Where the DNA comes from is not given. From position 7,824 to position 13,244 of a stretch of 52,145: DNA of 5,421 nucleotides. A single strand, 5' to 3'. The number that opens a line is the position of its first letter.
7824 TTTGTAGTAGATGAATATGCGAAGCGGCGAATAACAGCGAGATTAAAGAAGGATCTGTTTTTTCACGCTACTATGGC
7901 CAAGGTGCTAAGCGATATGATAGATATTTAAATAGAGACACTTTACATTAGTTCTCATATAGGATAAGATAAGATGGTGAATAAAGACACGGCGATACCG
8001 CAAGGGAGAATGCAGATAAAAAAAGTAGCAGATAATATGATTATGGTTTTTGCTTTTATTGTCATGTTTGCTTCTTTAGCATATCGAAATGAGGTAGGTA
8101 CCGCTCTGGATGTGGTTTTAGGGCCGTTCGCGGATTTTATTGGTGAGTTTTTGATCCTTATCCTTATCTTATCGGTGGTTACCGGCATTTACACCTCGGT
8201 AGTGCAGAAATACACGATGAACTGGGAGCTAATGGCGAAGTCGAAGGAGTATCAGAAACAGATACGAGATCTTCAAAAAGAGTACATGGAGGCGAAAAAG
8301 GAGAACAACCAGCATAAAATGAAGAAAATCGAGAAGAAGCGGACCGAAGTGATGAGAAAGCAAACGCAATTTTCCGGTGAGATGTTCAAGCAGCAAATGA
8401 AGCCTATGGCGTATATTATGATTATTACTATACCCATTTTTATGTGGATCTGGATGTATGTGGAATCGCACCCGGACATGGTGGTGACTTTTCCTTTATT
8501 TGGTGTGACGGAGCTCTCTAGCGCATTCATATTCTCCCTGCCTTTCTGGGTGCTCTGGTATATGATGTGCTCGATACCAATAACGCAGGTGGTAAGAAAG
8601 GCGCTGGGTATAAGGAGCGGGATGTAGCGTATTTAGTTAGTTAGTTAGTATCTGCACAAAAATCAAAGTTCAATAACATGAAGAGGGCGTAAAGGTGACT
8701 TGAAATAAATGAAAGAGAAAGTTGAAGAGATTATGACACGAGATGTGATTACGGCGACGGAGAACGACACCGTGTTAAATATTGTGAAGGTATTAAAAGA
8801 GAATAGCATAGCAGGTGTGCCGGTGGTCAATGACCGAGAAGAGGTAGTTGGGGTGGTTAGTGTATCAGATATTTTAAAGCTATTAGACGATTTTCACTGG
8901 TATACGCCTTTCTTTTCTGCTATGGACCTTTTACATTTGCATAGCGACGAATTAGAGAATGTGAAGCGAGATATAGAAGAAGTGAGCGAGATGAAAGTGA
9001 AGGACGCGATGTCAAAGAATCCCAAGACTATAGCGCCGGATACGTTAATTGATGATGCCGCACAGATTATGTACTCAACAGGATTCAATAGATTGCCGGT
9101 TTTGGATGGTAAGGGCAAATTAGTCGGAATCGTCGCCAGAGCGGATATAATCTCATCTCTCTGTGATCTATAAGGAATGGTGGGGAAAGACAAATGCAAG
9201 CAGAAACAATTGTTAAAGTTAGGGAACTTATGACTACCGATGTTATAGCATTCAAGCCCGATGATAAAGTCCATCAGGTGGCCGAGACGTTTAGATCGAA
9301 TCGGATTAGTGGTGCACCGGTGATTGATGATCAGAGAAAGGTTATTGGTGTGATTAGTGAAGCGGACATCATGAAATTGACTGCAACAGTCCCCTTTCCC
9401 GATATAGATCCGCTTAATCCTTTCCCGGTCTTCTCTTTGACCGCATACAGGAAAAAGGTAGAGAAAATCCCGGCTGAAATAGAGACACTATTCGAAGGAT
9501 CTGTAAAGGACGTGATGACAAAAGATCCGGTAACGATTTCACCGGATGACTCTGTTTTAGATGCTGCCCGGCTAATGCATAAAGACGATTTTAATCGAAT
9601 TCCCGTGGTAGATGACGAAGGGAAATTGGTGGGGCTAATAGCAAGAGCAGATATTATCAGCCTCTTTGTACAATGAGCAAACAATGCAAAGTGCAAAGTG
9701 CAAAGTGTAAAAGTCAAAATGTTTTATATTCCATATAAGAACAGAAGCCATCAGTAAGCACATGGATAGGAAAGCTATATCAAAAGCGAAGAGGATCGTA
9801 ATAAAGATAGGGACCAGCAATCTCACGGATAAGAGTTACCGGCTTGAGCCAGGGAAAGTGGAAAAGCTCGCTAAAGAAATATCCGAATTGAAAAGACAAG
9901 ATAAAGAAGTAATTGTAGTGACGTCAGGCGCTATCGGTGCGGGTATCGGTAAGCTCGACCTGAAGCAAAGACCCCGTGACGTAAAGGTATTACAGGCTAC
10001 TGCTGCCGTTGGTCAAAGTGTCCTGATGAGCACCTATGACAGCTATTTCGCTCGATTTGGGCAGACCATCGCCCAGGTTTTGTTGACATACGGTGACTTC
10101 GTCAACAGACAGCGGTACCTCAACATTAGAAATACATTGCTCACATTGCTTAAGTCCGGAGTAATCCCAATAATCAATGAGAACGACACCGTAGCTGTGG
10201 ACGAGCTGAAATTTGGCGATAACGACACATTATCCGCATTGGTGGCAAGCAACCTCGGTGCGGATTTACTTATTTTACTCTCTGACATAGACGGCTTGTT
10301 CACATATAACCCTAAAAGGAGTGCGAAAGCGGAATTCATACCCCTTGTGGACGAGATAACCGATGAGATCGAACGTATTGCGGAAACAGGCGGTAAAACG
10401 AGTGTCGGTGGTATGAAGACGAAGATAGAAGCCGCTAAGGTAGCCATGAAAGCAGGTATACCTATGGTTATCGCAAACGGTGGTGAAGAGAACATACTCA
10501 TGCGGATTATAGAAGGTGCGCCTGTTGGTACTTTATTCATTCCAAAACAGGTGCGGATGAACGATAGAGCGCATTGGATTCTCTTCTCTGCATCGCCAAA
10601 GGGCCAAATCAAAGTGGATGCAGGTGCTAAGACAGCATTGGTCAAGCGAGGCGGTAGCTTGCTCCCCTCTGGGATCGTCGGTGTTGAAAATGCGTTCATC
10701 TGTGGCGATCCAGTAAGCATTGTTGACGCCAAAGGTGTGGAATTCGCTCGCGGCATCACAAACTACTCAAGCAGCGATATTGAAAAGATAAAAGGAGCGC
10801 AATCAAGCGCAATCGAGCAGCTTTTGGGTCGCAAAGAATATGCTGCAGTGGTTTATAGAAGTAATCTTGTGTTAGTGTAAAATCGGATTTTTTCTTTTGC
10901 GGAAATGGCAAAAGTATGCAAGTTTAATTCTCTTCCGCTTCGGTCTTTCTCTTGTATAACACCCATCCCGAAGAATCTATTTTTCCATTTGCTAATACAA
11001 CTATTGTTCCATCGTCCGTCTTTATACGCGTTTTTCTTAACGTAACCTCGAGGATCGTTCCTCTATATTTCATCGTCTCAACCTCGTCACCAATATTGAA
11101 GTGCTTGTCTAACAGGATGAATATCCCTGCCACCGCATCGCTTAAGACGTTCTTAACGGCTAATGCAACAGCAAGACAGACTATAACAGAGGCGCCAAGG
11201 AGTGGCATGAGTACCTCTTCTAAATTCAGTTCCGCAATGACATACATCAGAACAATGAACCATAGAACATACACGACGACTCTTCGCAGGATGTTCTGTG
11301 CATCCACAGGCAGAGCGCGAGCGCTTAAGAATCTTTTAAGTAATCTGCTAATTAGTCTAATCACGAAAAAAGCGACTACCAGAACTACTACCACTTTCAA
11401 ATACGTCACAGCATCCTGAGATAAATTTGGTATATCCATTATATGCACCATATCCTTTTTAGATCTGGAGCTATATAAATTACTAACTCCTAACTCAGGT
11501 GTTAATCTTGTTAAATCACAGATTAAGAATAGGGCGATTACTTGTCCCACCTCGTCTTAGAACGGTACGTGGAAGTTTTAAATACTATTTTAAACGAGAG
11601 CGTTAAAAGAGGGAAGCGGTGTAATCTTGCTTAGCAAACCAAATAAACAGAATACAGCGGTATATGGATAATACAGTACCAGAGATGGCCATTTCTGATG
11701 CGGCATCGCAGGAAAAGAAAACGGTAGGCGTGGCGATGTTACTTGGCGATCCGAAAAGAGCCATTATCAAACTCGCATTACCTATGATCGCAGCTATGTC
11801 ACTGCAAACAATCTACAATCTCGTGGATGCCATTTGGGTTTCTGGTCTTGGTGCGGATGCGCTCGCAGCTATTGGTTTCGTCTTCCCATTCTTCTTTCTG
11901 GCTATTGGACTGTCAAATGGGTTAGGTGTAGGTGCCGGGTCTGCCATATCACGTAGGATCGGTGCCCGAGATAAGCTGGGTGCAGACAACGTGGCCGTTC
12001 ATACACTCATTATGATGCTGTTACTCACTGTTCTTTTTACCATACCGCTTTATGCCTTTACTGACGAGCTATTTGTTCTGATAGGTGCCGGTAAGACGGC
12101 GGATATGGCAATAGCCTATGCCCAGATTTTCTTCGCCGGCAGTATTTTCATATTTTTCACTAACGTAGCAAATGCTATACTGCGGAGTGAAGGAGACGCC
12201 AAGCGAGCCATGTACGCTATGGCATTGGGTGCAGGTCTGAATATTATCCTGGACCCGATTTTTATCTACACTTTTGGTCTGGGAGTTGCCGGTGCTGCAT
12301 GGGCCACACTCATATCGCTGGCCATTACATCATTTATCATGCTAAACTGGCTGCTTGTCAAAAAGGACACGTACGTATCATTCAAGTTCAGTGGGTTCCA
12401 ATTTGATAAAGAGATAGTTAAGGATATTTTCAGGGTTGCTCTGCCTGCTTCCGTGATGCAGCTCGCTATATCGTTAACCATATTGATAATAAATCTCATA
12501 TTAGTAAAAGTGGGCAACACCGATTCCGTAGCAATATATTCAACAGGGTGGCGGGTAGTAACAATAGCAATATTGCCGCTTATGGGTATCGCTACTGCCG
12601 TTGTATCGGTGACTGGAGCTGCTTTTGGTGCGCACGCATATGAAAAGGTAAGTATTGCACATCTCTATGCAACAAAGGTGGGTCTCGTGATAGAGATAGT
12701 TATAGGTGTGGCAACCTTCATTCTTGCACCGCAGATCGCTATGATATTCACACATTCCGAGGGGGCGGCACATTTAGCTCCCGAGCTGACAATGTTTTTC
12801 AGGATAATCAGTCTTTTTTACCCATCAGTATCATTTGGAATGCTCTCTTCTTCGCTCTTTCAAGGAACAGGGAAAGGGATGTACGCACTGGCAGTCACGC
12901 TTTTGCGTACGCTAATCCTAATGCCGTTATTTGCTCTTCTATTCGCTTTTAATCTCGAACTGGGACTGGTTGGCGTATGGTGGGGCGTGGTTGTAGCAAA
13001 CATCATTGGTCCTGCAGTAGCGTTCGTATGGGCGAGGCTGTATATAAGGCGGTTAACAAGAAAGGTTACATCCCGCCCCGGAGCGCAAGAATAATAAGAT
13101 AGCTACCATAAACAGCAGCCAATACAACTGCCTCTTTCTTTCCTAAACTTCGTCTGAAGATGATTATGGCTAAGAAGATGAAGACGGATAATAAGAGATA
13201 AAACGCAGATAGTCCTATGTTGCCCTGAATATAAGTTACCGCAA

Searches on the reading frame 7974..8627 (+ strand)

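Call 38: search_protein_families(library=pfam, proteins=[window:7974-8627:+], max_evalue=0.000001)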
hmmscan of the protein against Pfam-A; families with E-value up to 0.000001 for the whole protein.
window:7974-8627:+ (217 aa): 1 family
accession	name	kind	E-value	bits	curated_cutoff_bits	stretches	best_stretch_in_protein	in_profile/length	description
PF01956.21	EMC3_TMCO1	-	3.6e-35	121.7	27.1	1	46-213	1-167/169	Integral membrane protein EMC3/TMCO1-like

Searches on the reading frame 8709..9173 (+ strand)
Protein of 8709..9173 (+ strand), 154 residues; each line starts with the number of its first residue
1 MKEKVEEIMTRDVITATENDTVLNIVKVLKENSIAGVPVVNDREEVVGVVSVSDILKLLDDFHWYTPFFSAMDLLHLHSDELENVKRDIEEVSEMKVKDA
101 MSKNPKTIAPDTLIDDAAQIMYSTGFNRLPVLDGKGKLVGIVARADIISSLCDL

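Call 38: search_protein_families(library=pfam, proteins=[window:8709-9173:+], max_evalue=0.000001)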
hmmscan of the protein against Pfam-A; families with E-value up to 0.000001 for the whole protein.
window:8709-9173:+ (154 aa): 1 family
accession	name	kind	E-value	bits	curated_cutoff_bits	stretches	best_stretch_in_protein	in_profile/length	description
PF00571.33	CBS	-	6.9e-33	113.2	24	2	97-151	1-55/57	CBS domain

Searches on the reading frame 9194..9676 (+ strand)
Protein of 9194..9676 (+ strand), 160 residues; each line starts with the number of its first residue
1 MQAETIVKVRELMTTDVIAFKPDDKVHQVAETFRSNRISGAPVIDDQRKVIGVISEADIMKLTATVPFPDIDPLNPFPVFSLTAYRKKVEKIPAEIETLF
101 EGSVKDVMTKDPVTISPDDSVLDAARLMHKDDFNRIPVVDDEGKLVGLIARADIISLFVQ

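Call 38: search_protein_families(library=pfam, proteins=[window:9194-9676:+], max_evalue=0.000001)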
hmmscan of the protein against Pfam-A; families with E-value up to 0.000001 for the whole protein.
window:9194-9676:+ (160 aa): 1 family
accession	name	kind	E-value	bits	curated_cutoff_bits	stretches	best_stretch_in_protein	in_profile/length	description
PF00571.33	CBS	-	3.9e-36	123.6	24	2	104-158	1-55/57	CBS domain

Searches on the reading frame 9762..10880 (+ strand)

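Call 38: search_protein_families(library=pfam, proteins=[window:9762-10880:+], max_evalue=0.000001)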
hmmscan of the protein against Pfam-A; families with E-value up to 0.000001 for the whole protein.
window:9762-10880:+ (372 aa): 2 families
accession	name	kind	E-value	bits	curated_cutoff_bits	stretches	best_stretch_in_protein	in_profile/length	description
PF00696.33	AA_kinase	-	3e-48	165.1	24.9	1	10-239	1-234/234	Amino acid kinase family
PF01472.26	PUA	-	3.2e-17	62.7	24.8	1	281-354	1-73/74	PUA domain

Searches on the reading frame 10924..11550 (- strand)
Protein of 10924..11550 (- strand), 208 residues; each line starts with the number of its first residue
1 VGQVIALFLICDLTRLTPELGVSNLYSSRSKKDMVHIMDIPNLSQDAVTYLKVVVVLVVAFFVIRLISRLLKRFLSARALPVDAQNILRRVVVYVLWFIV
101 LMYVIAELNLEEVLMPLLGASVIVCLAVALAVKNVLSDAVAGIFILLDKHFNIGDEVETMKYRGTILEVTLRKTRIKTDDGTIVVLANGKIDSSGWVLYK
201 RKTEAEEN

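Call 38: search_protein_families(library=pfam, proteins=[window:10924-11550:-], max_evalue=0.000001)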
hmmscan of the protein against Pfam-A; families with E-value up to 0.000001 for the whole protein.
window:10924-11550:- (208 aa): 1 family
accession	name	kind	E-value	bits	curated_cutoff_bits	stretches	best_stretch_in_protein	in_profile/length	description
PF00924.24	MS_channel_2nd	-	1.3e-14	54.5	20.2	1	134-191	1-58/68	Mechanosensitive ion channel, beta-domain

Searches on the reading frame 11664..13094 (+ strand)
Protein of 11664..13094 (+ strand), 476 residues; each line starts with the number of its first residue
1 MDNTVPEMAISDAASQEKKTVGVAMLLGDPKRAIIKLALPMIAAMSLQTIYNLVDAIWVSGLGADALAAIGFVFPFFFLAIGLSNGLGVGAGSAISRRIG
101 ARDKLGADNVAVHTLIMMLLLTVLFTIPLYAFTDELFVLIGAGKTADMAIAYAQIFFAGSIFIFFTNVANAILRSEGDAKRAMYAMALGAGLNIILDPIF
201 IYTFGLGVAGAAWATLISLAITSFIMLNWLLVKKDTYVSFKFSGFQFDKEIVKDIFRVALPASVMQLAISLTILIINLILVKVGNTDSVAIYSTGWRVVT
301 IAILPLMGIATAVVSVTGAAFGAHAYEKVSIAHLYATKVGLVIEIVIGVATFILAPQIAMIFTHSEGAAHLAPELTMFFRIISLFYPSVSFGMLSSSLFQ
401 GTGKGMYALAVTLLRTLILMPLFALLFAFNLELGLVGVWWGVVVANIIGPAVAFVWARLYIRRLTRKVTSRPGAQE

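Call 38: search_protein_families(library=pfam, proteins=[window:11664-13094:+], max_evalue=0.000001)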
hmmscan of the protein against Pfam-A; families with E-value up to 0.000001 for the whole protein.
window:11664-13094:+ (476 aa): 1 family
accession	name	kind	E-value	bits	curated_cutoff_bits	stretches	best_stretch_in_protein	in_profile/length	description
PF01554.23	MatE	-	3.4e-50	170.3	24.9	2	40-199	1-161/161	MatE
